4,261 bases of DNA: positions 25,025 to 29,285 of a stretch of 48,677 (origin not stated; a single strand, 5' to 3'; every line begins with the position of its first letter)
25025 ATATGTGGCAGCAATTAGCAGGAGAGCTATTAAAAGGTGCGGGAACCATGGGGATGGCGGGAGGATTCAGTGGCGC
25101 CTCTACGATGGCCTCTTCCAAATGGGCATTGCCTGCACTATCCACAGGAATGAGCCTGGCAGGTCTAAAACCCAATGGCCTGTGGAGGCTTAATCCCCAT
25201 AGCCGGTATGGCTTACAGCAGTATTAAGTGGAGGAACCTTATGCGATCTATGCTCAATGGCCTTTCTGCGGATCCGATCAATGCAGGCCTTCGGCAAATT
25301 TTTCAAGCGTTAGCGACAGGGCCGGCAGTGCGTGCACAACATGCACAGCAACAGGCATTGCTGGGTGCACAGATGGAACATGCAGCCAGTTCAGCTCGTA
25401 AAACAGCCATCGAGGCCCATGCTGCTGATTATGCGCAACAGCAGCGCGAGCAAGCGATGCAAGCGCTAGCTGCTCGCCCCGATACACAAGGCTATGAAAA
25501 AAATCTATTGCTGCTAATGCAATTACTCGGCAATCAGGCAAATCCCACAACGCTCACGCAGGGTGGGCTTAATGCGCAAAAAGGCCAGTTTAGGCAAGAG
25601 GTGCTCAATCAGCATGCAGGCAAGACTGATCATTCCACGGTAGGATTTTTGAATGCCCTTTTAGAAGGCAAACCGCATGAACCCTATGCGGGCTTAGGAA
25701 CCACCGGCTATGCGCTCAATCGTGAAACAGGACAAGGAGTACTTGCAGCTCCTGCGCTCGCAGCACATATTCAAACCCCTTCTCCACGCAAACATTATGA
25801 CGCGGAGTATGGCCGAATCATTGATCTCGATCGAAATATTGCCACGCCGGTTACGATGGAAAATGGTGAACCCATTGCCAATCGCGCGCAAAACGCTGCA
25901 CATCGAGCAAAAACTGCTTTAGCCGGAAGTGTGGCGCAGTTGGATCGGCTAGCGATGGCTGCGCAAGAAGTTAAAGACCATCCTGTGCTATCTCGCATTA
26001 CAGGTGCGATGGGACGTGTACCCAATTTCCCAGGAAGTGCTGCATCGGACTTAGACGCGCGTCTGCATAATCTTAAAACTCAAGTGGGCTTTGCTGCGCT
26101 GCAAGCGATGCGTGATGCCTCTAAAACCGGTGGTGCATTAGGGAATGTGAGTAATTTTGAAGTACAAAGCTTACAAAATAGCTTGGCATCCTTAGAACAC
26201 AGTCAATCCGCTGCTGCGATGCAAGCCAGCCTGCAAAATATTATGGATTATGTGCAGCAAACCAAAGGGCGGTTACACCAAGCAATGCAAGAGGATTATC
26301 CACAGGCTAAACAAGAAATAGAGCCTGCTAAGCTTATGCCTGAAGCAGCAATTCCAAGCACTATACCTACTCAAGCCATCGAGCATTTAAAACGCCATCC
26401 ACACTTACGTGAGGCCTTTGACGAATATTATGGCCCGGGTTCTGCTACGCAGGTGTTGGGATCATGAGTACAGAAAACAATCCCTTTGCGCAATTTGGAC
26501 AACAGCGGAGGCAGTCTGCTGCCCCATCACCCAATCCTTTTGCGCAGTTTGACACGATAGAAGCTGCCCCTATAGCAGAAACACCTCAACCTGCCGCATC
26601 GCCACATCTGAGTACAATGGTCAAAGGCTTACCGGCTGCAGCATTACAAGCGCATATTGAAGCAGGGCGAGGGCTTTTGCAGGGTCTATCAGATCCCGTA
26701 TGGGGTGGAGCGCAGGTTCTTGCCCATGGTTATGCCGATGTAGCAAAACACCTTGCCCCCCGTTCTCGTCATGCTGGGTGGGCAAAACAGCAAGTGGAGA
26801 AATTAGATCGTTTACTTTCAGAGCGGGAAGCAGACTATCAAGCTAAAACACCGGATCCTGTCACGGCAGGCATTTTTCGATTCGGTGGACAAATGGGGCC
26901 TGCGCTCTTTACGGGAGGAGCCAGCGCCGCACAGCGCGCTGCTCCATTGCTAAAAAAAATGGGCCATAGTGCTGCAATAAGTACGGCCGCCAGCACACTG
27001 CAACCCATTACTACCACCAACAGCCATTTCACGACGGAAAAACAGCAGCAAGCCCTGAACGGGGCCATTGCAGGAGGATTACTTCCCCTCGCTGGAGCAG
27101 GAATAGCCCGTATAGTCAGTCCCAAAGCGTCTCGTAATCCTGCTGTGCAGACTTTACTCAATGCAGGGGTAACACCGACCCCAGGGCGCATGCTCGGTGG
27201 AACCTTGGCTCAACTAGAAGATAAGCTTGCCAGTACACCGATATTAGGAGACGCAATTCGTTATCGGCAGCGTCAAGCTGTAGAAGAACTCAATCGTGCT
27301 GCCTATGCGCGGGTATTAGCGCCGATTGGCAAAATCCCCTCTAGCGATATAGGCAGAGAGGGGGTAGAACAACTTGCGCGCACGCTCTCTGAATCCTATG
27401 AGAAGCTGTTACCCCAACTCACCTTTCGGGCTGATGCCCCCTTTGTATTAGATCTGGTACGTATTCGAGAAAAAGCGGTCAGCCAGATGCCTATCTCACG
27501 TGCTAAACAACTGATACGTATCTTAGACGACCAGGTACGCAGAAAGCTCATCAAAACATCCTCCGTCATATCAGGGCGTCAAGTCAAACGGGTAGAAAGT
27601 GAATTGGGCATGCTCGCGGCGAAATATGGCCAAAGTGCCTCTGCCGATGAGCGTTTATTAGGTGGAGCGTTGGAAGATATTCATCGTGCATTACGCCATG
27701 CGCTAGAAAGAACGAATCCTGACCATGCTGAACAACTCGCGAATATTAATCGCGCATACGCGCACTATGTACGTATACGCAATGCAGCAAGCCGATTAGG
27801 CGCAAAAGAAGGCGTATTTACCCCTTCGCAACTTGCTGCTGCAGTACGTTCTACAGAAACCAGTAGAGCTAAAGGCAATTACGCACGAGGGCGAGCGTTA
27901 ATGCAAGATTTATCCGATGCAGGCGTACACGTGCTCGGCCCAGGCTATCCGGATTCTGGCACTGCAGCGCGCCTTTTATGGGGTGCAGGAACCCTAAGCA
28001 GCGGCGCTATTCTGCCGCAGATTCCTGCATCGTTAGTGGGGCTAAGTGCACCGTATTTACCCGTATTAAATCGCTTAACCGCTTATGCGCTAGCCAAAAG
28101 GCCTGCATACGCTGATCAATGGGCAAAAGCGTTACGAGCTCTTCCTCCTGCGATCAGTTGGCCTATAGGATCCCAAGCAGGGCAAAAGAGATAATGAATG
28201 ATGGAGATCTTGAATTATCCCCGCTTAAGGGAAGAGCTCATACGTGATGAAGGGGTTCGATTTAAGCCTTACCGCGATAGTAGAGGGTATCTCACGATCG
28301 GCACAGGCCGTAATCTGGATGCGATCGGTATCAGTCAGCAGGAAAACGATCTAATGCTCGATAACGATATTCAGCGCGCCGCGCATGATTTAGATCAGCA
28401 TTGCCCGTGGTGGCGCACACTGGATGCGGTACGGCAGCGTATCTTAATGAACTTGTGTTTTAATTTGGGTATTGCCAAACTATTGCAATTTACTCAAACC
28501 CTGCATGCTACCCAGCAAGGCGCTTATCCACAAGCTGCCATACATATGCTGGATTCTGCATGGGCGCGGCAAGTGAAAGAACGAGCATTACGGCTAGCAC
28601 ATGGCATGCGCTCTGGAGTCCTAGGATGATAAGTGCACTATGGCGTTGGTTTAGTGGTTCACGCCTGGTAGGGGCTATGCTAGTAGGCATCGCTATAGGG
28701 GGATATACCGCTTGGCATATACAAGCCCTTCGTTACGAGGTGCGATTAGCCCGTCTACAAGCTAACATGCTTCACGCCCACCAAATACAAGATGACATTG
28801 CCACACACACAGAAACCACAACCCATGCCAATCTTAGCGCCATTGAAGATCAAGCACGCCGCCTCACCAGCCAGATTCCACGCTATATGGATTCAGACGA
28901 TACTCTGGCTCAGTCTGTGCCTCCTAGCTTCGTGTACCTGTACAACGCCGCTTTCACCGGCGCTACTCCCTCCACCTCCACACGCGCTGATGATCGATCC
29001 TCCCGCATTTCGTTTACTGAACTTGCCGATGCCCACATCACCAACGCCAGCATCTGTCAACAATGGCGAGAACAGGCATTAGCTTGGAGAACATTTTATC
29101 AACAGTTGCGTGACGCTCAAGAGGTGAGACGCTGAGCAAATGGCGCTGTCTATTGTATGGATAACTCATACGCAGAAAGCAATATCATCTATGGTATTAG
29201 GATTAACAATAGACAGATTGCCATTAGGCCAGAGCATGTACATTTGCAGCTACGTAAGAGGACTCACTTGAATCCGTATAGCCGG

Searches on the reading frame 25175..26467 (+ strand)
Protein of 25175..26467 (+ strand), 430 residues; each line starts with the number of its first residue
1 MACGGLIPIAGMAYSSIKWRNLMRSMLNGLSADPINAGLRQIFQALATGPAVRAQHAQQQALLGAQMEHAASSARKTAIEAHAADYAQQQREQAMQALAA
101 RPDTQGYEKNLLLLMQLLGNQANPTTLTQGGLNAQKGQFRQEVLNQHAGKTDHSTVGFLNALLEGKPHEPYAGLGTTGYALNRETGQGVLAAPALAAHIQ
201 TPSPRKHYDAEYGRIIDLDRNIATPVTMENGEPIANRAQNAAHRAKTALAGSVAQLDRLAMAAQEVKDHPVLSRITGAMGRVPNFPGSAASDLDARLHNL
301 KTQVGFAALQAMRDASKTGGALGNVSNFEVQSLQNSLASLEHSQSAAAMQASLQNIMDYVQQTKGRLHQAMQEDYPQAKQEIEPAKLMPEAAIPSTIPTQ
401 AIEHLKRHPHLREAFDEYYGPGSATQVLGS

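Call 5: search_protein_families(library=pfam, proteins=[window:25175-26467:+], max_evalue=0.01)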
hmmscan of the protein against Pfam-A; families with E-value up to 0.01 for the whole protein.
window:25175-26467:+ (430 aa): 0 families

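Call 6: search_protein_families(library=phrogs, proteins=[window:25175-26467:+], max_evalue=0.001)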
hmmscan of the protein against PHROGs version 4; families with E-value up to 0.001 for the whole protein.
window:25175-26467:+ (430 aa): 3 families
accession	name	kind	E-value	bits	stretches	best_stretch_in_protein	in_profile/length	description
phrog_2534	-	other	4e-17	63.4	1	236-384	280-419/435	released from the phage upon host infection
phrog_24864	-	unknown function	4.8e-12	46.1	1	277-356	614-694/729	-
phrog_27813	-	unknown function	1.1e-11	45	1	265-362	445-541/608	-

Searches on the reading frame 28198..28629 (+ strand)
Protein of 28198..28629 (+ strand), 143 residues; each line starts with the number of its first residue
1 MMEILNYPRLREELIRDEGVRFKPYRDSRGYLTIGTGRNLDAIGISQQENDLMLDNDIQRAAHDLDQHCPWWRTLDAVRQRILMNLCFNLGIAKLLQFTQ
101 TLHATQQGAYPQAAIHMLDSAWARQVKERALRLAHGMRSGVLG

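Call 5: search_protein_families(library=pfam, proteins=[window:28198-28629:+], max_evalue=0.01)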
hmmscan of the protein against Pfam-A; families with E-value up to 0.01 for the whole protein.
window:28198-28629:+ (143 aa): 1 family
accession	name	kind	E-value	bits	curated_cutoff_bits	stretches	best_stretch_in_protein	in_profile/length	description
PF00959.24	Phage_lysozyme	-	4.3e-10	40.4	22.3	1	18-125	4-110/125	Phage lysozyme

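Call 102: search_protein_families(library=phrogs, proteins=[window:28198-28629:+], max_evalue=0.001)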
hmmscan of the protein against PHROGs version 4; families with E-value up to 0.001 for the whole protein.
window:28198-28629:+ (143 aa): 6 families
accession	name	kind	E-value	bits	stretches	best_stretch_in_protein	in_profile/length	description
phrog_33534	-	unknown function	1.8e-20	73.7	1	64-142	3-87/94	-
phrog_7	-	lysis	1e-15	57.9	1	12-117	560-670/873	endolysin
phrog_13211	-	tail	2.1e-15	56.8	1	21-135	761-881/887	baseplate hub subunit and tail lysozyme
phrog_15410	-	unknown function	1.8e-10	41.4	1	21-133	184-307/311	-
phrog_430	-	tail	6.2e-08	32.5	1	12-133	169-281/868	baseplate hub subunit and tail lysozyme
phrog_2083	-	head and packaging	0.00017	21.3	1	5-139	758-901/908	internal virion lysozyme motif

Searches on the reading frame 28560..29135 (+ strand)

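Call 5: search_protein_families(library=pfam, proteins=[window:28560-29135:+], max_evalue=0.01)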
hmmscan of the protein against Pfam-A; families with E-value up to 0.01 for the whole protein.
window:28560-29135:+ (191 aa): 0 families

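Call 102: search_protein_families(library=phrogs, proteins=[window:28560-29135:+], max_evalue=0.001)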
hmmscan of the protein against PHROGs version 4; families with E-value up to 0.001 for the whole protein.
window:28560-29135:+ (191 aa): 2 families
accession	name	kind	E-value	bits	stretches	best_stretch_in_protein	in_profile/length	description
phrog_4952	-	other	6.9e-16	59.7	1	36-185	7-167/171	signal peptide motif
phrog_2466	-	lysis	0.00086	20.1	0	36-87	7-59/172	Rz-like spanin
